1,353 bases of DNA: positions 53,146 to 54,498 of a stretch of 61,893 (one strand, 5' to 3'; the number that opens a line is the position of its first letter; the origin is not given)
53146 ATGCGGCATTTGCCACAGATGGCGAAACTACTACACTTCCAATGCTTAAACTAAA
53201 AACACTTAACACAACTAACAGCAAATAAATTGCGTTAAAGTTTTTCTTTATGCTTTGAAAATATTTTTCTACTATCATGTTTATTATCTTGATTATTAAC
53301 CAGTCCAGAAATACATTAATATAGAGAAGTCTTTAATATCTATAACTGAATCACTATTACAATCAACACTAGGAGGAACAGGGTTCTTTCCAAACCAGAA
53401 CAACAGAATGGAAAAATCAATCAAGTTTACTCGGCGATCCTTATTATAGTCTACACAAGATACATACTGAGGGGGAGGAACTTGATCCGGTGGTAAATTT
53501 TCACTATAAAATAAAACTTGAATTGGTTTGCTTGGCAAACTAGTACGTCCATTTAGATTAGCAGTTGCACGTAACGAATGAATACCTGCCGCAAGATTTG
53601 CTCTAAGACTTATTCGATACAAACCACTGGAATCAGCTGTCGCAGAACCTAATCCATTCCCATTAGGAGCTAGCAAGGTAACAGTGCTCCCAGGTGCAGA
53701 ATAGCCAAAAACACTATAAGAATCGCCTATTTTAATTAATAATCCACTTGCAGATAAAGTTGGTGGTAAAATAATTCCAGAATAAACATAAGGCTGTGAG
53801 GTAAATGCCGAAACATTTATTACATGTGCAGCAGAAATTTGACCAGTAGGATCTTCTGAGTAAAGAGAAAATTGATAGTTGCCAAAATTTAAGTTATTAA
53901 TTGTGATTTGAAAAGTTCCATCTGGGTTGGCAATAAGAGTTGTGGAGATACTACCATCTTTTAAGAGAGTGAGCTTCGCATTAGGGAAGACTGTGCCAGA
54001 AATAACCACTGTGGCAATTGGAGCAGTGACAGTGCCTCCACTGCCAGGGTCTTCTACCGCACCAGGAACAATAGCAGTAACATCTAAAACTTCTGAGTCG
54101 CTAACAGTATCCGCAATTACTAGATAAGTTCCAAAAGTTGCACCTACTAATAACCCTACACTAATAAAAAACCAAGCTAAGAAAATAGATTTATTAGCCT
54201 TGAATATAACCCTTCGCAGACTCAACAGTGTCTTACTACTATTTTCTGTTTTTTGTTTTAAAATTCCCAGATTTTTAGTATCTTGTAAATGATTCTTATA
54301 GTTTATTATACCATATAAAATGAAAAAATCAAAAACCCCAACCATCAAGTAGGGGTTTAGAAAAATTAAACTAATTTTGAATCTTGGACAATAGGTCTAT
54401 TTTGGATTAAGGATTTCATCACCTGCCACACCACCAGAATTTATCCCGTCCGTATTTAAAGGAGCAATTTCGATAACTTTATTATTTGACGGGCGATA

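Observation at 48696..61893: Six-gene surface operon: giant LamG fibre, TM protein, dockerin protein, two cohesin-like proteins, CHASE/PAS sensor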

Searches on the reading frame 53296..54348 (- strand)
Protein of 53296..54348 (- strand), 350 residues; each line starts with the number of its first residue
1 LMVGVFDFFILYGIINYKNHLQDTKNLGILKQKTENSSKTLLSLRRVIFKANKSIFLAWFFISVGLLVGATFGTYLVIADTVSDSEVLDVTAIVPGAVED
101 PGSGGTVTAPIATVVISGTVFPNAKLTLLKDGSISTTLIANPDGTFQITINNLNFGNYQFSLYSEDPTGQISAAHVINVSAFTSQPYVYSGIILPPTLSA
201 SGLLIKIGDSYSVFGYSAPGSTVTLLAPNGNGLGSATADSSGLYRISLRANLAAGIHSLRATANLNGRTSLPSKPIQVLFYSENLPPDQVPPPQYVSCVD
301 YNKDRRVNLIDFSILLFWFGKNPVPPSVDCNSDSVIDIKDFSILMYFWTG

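Call 5: search_protein_families(library=pfam, proteins=[window:53296-54348:-], max_evalue=0.1)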
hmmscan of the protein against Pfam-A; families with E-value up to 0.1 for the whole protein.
window:53296-54348:- (350 aa): 12 families
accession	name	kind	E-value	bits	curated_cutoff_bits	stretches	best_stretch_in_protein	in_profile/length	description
PF17936.7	Big_6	-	2.3e-14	53.8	27.6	2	210-271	14-75/83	Bacterial Ig domain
PF13620.12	CarboxypepD_reg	-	5e-06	27.2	32.3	0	218-263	14-56/82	Carboxypeptidase regulatory-like domain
PF19077.6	Big_13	-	1.2e-05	26.2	27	0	219-264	37-84/102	Bacterial Ig-like domain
PF16640.11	Big_3_5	-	0.00041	21.3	35.5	1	218-262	26-68/88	Bacterial Ig-like domain (group 3)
PF17802.7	SpaA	-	0.0035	17.9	23.1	0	120-160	15-56/91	Prealbumin-like fold domain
PF00404.24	Dockerin_1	-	0.0043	17.7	22.9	0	299-315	36-52/57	Dockerin type I domain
PF09134.16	Invasin_D3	-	0.0058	17.6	33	0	218-267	38-84/98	Invasin, domain 3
PF11974.14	bMG3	-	0.028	14.8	34.9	1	217-250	27-60/103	Bacterial alpha-2-macroglobulin MG3 domain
PF07495.19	Y_Y_Y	-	0.05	13.9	26.6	0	141-170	24-52/65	Y_Y_Y domain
PF18676.6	MBG_2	-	0.058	14.4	25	0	110-162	17-66/72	MBG domain (YGX type)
PF17210.9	SdrD_B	-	0.059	14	29.7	0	220-261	26-64/112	SdrD B-like domain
PF16389.11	DUF4998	-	0.067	13.2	29.1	0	142-180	70-108/199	Domain of unknown function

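Call 10: search_protein_families(library=ncbifam, proteins=[window:53296-54348:-], max_evalue=0.1)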
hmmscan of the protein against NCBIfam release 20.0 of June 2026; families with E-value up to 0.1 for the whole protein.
window:53296-54348:- (350 aa): 4 families
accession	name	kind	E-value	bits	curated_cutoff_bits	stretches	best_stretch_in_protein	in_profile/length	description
NF033510.3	Ca_tandemer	repeat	8.5e-10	38.9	50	2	112-170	31-94/96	Ca2+-stabilized repeat-containing adhesin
NF040520.1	Ig_like_BLP2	equivalog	0.00011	20.5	750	1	62-268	135-324/730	Ig-like repeat protein Blp2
NF058592.1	GxPGS_dom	subfamily_domain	0.007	16.4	45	0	220-253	24-56/65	PGS family Ig-like domain-containing protein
NF012211.1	tand_rpt_95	domain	0.033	14.1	90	0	131-186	35-91/98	tandem-95 repeat protein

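Call 11: search_protein_families(library=phrogs, proteins=[window:53296-54348:-], max_evalue=0.01)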
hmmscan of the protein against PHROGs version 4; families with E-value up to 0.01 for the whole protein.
window:53296-54348:- (350 aa): 2 families
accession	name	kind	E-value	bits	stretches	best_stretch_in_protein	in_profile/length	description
phrog_11157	-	unknown function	5.9e-06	24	1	197-263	191-255/3825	-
phrog_30506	-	unknown function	5e-05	22.9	0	111-166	522-577/590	-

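Call 28: find_homologous_proteins(query=window:53296-54198:-, max_evalue=0.001)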
Query window:53296-54198:- (300 aa): 233 proteins with E <= 0.001 among 3519 candidates; the best 120 are listed.
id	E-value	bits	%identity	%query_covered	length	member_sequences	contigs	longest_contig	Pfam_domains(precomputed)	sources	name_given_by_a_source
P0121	1.1e-190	650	99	100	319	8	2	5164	PF13620.13,PF19077.7,PF17936.8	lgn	-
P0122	7.0e-175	598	89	100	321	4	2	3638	PF13620.13,PF19077.7,PF17936.8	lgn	-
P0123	2.7e-167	574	84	100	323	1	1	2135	PF17936.8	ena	-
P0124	1.3e-166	571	84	100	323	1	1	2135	PF17936.8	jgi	-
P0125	1.8e-124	433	68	95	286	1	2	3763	PF07495.20,PF17936.8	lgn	-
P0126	1.8e-113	397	65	95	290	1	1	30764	PF17936.8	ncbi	-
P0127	3.4e-104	366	59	93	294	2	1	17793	PF13620.13,PF19077.7,PF17936.8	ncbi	-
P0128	3.7e-103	363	63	90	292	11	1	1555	PF00404.25,PF13620.13,PF19077.7,PF17936.8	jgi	jgi:hypothetical protein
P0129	1.6e-102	361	60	92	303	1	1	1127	PF17936.8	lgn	-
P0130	3.3e-102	360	63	87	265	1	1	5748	PF13620.13,PF19077.7,PF17936.8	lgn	-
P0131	5.0e-101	356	60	91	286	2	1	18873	PF19077.7,PF17936.8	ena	-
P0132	1.2e-100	355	58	93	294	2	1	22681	PF13620.13,PF19077.7,PF17936.8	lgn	-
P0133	2.9e-100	354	64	80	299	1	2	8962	PF13620.13,PF19077.7,PF17936.8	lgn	-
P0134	1.5e-99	351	59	90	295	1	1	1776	PF13620.13,PF19077.7,PF17936.8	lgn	-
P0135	3.4e-99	350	57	99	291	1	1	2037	PF13620.13,PF19077.7,PF17936.8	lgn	-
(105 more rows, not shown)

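Call 32: search_protein_families(library=pfam, alignment_id=A3, max_evalue=0.01)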
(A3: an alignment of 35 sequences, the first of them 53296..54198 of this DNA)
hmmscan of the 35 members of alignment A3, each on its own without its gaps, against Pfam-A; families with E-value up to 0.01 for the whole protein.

A. member 1, window:53296-54198:- (300 aa): 7 families
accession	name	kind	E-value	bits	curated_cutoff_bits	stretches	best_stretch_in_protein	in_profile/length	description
PF17936.7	Big_6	-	1.5e-14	54.5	27.6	2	160-221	14-75/83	Bacterial Ig domain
PF13620.12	CarboxypepD_reg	-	4e-06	27.5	32.3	0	168-213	14-56/82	Carboxypeptidase regulatory-like domain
PF19077.6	Big_13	-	7.6e-06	26.8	27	0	169-214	37-84/102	Bacterial Ig-like domain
PF16640.11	Big_3_5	-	0.00036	21.5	35.5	0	168-212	26-68/88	Bacterial Ig-like domain (group 3)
PF17802.7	SpaA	-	0.0024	18.4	23.1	0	70-110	15-56/91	Prealbumin-like fold domain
PF00404.24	Dockerin_1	-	0.0034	18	22.9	0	249-265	36-52/57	Dockerin type I domain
PF09134.16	Invasin_D3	-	0.0059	17.5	33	0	168-217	38-84/98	Invasin, domain 3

B. families by the number of members that match (of 35 scanned): 19 families
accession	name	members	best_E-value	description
PF17936.7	Big_6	34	1.5e-14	Bacterial Ig domain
PF00404.24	Dockerin_1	34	1.3e-09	Dockerin type I domain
PF19077.6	Big_13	26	5.9e-08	Bacterial Ig-like domain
PF13620.12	CarboxypepD_reg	17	5.5e-09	Carboxypeptidase regulatory-like domain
PF16640.11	Big_3_5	7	0.00011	Bacterial Ig-like domain (group 3)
PF07495.19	Y_Y_Y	6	1.6e-05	Y_Y_Y domain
PF00041.27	fn3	4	1e-08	Fibronectin type III domain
PF17802.7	SpaA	4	0.00023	Prealbumin-like fold domain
PF02369.22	Big_1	4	0.00036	Bacterial Ig-like domain (group 1)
PF18981.6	InlK_D3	3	4.9e-05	Internalin K domain (D3/D4)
PF17210.9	SdrD_B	3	0.0002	SdrD B-like domain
PF09134.16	Invasin_D3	3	0.0059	Invasin, domain 3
PF16389.11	DUF4998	1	0.0029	Domain of unknown function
PF13202.12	EF-hand_5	1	0.004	EF hand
PF00036.39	EF-hand_1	1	0.0043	EF hand domain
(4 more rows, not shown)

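Call 33: search_solved_structures(query=A3, max_evalue=1, show_alignments=2)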
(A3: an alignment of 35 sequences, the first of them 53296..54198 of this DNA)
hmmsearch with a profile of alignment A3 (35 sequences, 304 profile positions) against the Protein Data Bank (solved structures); distinct sequences matched with E-value up to 1: 20.
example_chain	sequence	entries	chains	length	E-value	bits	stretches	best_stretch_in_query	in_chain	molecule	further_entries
7dm0_A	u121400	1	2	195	7.7e-12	48.2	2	163-231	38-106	Biofilm-associated surface protein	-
6m3a_A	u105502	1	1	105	7.1e-05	25.4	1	163-228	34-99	Biofilm-associated surface protein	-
2y3n_B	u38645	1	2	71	0.00033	23.2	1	251-301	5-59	CELLULOSOMAL FAMILY-48 PROCESSIVE GLYCOSIDE HYDROLASE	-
2yn3_A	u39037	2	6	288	0.00084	21.8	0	109-142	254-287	PUTATIVE INNER MEMBRANE PROTEIN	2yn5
5nrm_B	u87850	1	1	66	0.0011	21.5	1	253-301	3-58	DocCel5: Type I dockerin repeat domain from A. cellulolyticus family 5 endoglucanase WP_01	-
9x81_A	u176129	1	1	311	0.0011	21.4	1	64-123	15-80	Alpha-amylase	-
43wj_A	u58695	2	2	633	0.002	20.6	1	61-123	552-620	Alpha-amylase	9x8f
2b59_B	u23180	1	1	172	0.0034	19.8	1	191-297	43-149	Cellulosomal scaffolding protein A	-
2vn5_B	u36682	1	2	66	0.0086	18.5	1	252-299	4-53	ENDOGLUCANASE A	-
3kcp_A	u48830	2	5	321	0.012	18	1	191-297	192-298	Cellulosomal-scaffolding protein A | Cellulosome anchoring protein cohesin region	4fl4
4fl4_A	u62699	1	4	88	0.015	17.7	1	250-299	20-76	Glycoside hydrolase family 9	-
2vn6_B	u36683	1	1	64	0.031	16.7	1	252-299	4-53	ENDOGLUCANASE A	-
9kvu_A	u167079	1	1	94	0.034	16.6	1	90-137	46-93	bacterial immunoglobulin domain B1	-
2yik_A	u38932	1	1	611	0.036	16.5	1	230-299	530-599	ENDOGLUCANASE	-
1daq_A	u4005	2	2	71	0.039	16.4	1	250-299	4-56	ENDOGLUCANASE SS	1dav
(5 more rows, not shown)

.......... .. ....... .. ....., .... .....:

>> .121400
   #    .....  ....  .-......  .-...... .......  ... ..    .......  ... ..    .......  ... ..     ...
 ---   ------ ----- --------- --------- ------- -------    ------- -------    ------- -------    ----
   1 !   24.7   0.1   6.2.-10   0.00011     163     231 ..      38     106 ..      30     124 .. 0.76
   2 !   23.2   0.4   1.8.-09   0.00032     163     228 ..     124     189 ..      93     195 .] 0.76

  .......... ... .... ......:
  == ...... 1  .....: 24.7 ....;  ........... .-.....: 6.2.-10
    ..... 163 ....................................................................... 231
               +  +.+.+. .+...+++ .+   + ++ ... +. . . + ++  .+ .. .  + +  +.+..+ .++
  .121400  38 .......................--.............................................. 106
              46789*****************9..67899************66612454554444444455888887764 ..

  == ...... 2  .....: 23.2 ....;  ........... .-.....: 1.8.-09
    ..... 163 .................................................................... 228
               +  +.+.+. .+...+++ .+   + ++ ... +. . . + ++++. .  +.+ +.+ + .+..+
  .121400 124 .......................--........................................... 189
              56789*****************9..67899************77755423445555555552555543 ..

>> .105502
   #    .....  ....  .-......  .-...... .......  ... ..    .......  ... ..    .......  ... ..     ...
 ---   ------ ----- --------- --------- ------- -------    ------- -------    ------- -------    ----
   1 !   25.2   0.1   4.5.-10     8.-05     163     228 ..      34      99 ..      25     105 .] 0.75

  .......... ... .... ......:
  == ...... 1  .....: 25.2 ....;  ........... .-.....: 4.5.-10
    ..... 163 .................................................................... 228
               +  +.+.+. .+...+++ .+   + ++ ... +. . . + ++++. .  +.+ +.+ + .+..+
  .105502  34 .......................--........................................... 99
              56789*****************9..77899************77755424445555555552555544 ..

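Call 38: find_related_loci(query=A3, collection=genome_contigs, flank=10000)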
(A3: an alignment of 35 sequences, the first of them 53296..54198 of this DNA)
Query A3 (300 aa) in genome_contigs; peptide patterns used: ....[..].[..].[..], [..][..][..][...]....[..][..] (x = any residue, [..] = any of these).
599 stretches matched a pattern (row limit reached: there are more); 509 encode a relative of the query (tblastn E <= 1e-3); the best 80 are kept; 80 distinct loci.
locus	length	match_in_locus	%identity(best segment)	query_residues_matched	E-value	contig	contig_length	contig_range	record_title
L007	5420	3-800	90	37-300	2e-152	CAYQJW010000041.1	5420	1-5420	MAG TPA_asm: uncultured Candidatus Saccharibacteria bacterium isolate SRP286056_co1_433 genome assembly, contig: NODE_22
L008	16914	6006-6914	66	1-300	1e-124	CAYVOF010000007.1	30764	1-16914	MAG TPA_asm: uncultured Candidatus Saccharibacteria bacterium isolate SRP192515_co2_194 genome assembly, contig: NODE_10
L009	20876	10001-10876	52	7-300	1e-89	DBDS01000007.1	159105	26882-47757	MAG TPA_asm: Patescibacteria group bacterium UBA926 UBA926_contig_211, whole genome shotgun sequence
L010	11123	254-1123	55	5-300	1e-87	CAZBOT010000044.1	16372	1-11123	MAG TPA_asm: uncultured Candidatus Saccharibacteria bacterium isolate SRP329715_co1_191 genome assembly, contig: NODE_53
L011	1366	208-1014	55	34-300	4e-93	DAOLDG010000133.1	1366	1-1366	MAG TPA_asm: Candidatus Doudnabacteria bacterium isolate AMR_MDS_0148 NODE_19995_length_1366_cov_4.691076, whole genome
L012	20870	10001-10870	50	16-300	4e-80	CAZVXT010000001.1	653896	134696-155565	MAG TPA_asm: uncultured Candidatus Saccharibacteria bacterium isolate SRP285395_co2_267 genome assembly, contig: NODE_2_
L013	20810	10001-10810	50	27-300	1e-76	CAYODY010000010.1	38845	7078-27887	MAG TPA_asm: uncultured Candidatus Saccharibacteria bacterium isolate SRP286056_co2_146 genome assembly, contig: NODE_13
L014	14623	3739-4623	38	16-300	5e-49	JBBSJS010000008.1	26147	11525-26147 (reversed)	MAG: Candidatus Doudnabacteria bacterium isolate LS4_metabat2.068 LS4_metabat2.068_K_3534114_L_26147_cov_8.9963, whole g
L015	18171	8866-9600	36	60-300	8e-44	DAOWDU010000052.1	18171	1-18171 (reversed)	MAG TPA_asm: bacterium isolate CSMAG_1921 CSMAG_1921_k141_2759838_length_18171_cov_27.0301, whole genome shotgun sequenc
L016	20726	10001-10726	35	57-300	4e-43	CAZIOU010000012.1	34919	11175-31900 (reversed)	MAG TPA_asm: uncultured Gammaproteobacteria bacterium isolate SRP286056_co1_85 genome assembly, contig: NODE_1299_length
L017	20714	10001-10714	33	64-300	1e-42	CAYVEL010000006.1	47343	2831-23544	MAG TPA_asm: uncultured Candidatus Saccharibacteria bacterium isolate SRP220891_co5_92 genome assembly, contig: NODE_270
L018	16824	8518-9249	36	56-300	3e-42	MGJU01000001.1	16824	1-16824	MAG: Candidatus Yanofskybacteria bacterium RIFCSPHIGHO2_02_FULL_43_17 rifcsphigho2_02_scaffold_11491, whole genome shotg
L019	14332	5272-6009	37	58-300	2e-41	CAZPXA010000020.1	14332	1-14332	MAG TPA_asm: uncultured Candidatus Saccharibacteria bacterium isolate binchicken_co134_412 genome assembly, contig: NODE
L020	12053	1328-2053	36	58-300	4e-41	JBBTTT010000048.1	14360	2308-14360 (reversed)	MAG: Patescibacteria group bacterium isolate H51-bin197_1 H51_bin197_1_000000000048, whole genome shotgun sequence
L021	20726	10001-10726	34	58-300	8e-41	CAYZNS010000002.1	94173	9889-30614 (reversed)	MAG TPA_asm: uncultured Candidatus Saccharibacteria bacterium isolate binchicken_co21_230 genome assembly, contig: NODE_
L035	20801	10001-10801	33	46-300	2e-39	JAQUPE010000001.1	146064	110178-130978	MAG: Candidatus Paceibacterota bacterium isolate STD1_217 NODE_206_length_146064_cov_5.663334_Sandtown_D1, whole genome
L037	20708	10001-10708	36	64-300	4e-39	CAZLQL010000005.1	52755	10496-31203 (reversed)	MAG TPA_asm: uncultured Candidatus Saccharibacteria bacterium isolate SRP219642_co4_43 genome assembly, contig: NODE_914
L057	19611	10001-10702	36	64-300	8e-38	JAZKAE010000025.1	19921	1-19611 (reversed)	MAG: Patescibacteria group bacterium isolate ADI_H3L2_1_122_18_3-bin007_1 ADIH3L21_B007_1_000000000025, whole genome sho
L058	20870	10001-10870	31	8-300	8e-38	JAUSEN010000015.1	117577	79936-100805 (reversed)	MAG: Candidatus Magasanikiibacteriota bacterium isolate E14_maxbin.201_sub E14_k141_1236361, whole genome shotgun sequen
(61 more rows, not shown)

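Call 46: search_protein_families(library=pfam, proteins=[L016:8771-9790:+, L016:7678-8748:+, L016:6309-7616:+, L017:8755-9666:+, L017:8062-8745:+, L035:8776-9816:+, L035:8133-8738:+, L057:4167-5126:+], max_evalue=0.1)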
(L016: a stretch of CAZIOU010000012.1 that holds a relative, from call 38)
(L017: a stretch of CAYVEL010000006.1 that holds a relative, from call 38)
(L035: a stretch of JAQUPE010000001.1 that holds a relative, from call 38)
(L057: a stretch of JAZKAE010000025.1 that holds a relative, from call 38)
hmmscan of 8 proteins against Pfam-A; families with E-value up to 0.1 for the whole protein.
L016:8771-9790:+ (339 aa): 0 families

L016:7678-8748:+ (356 aa): 0 families

L016:6309-7616:+ (435 aa): 0 families

L017:8755-9666:+ (303 aa): 2 families
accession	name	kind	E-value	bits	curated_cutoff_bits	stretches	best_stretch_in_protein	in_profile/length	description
PF16640.11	Big_3_5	-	0.00074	20.5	35.5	1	189-238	27-74/88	Bacterial Ig-like domain (group 3)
PF06030.18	WxLIP_PGBD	-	0.0056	17.2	27.3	1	38-129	24-117/121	WxL Interacting Protein, peptidoglycan binding domain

L017:8062-8745:+ (227 aa): 0 families

L035:8776-9816:+ (346 aa): 3 families
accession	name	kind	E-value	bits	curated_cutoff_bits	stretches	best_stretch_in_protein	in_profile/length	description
PF04277.18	OAD_gamma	-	0.0095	17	27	1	267-320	10-57/76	Oxaloacetate decarboxylase, gamma chain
PF25140.1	PGAP1_TMD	-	0.037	13.8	25.3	1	254-319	98-162/324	GPI inositol-deacylase transmembrane domain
PF07666.16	MpPF26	-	0.047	14.2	37.2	0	264-310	2-52/75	M penetrans paralogue family 26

L035:8133-8738:+ (201 aa): 0 families

L057:4167-5126:+ (319 aa): 2 families
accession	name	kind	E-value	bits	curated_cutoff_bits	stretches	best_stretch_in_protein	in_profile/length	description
PF13313.11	DUF4082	-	0.0062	16.9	28.4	1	171-299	10-137/143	Domain of unknown function (DUF4082)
PF14524.12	Wzt_C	-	0.06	13.8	30.4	0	210-257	62-108/143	Wzt C-terminal domain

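Call 60: search_protein_families(library=pfam, proteins=[L037:1348-8070:+, L058:2994-8939:+, L058:1562-2866:+, L058:439-1542:+, L058:13943-14506:+, L058:14519-15301:+], max_evalue=0.01)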
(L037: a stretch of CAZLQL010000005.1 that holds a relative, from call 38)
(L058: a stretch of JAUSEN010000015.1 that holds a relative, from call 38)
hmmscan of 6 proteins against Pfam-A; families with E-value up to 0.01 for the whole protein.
L037:1348-8070:+ (2240 aa): 3 families
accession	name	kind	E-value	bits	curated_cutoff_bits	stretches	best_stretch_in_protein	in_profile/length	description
PF01344.31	Kelch_1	-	0.0029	17.5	20.1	0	688-704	30-46/46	Kelch motif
PF13964.12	Kelch_6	-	0.0043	17.5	25.3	0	674-706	12-49/50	Kelch motif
PF02872.23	5_nucleotid_C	-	0.006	17.1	23.6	0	1636-1702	26-89/158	5'-nucleotidase, C-terminal domain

L058:2994-8939:+ (1981 aa): 1 family
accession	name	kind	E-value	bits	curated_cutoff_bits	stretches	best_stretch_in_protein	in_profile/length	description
PF21722.4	Gly_rich_2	-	9.4e-08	32.8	24.3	1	1053-1260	6-223/226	Glycine-rich domain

L058:1562-2866:+ (434 aa): 1 family
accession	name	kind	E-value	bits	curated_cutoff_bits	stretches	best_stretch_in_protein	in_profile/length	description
PF00342.24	PGI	-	4.4e-37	128.3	22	1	66-432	95-467/486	Phosphoglucose isomerase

L058:439-1542:+ (367 aa): 1 family
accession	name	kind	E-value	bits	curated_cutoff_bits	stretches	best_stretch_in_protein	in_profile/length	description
PF00391.29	PEP-utilizers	-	2.8e-23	81.7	23.1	1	294-362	4-72/72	PEP-utilising enzyme, mobile domain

L058:13943-14506:+ (187 aa): 0 families

L058:14519-15301:+ (260 aa): 1 family
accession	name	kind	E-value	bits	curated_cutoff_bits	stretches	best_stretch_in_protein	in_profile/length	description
PF02673.24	BacA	-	3.6e-72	243.6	33.4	1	9-254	1-257/257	Bacitracin resistance protein BacA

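Call 98: search_protein_families(library=padloc, proteins=[window:53296-54348:-], max_evalue=0.001)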
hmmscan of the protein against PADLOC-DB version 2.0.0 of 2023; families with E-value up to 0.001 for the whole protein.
window:53296-54348:- (350 aa): 0 families
